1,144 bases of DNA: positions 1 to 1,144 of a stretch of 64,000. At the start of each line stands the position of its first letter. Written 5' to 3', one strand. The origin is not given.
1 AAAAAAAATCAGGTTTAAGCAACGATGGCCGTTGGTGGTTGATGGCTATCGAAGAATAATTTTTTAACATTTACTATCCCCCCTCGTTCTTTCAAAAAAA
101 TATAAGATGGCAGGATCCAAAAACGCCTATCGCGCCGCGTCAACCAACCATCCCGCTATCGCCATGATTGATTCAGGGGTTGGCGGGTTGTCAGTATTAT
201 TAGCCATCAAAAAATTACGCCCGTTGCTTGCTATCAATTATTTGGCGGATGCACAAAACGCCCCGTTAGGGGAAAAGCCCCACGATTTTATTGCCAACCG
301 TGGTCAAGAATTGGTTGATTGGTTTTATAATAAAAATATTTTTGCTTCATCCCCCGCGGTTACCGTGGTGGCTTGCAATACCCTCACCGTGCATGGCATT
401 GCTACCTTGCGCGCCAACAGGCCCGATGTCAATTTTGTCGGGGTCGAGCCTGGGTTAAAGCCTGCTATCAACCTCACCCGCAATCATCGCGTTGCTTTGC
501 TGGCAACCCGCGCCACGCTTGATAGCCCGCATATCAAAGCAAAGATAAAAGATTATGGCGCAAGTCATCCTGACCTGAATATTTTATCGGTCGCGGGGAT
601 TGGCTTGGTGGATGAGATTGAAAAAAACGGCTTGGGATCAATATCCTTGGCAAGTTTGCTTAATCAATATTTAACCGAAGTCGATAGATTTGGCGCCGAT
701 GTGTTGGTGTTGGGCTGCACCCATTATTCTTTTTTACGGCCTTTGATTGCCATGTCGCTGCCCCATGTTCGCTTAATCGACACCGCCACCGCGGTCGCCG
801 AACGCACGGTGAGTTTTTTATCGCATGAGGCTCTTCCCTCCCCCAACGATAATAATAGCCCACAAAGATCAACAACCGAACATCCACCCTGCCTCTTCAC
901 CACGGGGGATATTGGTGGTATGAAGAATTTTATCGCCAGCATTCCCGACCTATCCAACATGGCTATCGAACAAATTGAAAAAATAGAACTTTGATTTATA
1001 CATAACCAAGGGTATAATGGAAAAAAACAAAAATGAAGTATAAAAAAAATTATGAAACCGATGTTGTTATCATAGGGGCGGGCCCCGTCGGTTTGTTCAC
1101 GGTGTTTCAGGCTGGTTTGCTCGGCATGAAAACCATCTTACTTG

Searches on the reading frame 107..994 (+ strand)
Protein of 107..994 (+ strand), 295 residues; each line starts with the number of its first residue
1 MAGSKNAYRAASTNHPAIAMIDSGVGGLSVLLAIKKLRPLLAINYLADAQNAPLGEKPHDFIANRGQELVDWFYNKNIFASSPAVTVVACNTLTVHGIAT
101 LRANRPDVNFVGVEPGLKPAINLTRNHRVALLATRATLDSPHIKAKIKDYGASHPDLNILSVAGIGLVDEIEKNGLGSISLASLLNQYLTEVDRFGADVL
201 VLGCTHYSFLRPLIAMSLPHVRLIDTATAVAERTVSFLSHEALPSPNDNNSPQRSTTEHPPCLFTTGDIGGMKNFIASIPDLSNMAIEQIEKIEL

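Call 95: search_protein_families(library=padloc, alignment_id=A7, max_evalue=0.000001)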
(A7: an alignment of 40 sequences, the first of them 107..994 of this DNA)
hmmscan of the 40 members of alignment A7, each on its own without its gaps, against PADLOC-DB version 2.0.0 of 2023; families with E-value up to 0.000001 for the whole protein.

A. member 1, window:107-994:+ (295 aa): 0 families

B. families by the number of members that match (of 40 scanned): 68 families (the first 25 are shown)
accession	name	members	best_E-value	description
PDLC03216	MTase_II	1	4.5e-153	Type II methyltransferase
PDLC03738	oMTase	1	1.2e-151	orphan methyltransferase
PDLC03371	MTase_II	1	2e-79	Type II methyltransferase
PDLC03302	MTase_II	1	3.3e-53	Type II methyltransferase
PDLC03299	MTase_II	1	2.9e-43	Type II methyltransferase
PDLC03387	MTase_II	1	4.5e-35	Type II methyltransferase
PDLC03353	MTase_II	1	1.6e-32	Type II methyltransferase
PDLC03320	MTase_II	1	1.4e-29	Type II methyltransferase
PDLC03339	MTase_II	1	2.4e-29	Type II methyltransferase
PDLC03279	MTase_II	1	2.4e-29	Type II methyltransferase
PDLC03230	MTase_II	1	2.8e-27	Type II methyltransferase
PDLC03228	MTase_II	1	1.1e-25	Type II methyltransferase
PDLC03300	MTase_II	1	8.1e-25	Type II methyltransferase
PDLC03238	MTase_II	1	1.3e-22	Type II methyltransferase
PDLC03265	MTase_II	1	5.8e-22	Type II methyltransferase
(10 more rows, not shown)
